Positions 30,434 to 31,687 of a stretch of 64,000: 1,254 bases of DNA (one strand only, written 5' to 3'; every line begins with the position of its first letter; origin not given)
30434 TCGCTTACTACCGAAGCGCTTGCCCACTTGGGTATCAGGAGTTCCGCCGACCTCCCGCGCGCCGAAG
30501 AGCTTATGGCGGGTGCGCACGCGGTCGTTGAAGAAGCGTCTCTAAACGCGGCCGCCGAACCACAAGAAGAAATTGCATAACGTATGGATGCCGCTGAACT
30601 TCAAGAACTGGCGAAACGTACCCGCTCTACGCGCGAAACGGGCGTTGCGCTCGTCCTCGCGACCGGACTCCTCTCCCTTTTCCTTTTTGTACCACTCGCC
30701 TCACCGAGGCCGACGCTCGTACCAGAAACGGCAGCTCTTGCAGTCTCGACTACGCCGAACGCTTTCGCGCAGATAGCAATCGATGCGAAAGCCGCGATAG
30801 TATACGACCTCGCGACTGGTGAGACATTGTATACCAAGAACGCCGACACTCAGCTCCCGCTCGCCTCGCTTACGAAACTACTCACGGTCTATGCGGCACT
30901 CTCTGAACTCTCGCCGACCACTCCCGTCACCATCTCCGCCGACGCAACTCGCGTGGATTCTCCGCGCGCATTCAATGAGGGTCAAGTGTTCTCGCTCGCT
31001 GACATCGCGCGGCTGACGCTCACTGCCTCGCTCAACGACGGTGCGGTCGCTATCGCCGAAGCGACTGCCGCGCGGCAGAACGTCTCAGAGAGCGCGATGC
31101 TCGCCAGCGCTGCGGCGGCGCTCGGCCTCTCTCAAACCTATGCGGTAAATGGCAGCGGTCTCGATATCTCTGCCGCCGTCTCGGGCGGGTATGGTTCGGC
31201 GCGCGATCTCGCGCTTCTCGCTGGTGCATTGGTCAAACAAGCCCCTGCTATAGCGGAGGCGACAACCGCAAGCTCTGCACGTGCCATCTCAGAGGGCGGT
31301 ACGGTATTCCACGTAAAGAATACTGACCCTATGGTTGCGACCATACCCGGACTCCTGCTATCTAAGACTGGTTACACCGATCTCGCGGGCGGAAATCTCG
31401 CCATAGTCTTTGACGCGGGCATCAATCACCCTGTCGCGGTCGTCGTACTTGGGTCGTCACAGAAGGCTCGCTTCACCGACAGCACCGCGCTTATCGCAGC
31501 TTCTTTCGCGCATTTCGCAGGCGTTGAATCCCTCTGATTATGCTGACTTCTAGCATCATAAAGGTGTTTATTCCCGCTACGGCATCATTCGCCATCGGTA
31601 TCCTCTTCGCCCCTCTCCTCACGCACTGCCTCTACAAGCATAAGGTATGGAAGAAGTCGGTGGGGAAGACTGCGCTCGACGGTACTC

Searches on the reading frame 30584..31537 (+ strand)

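Call 96: search_protein_families(library=pfam, proteins=[window:30584-31537:+], max_evalue=0.00001)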
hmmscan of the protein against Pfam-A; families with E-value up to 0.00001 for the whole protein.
window:30584-31537:+ (317 aa): 1 family
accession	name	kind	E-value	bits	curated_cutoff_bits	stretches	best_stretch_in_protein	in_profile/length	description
PF00768.25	Peptidase_S11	-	2.2e-34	119.4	27.6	1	62-291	6-237/239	D-alanyl-D-alanine carboxypeptidase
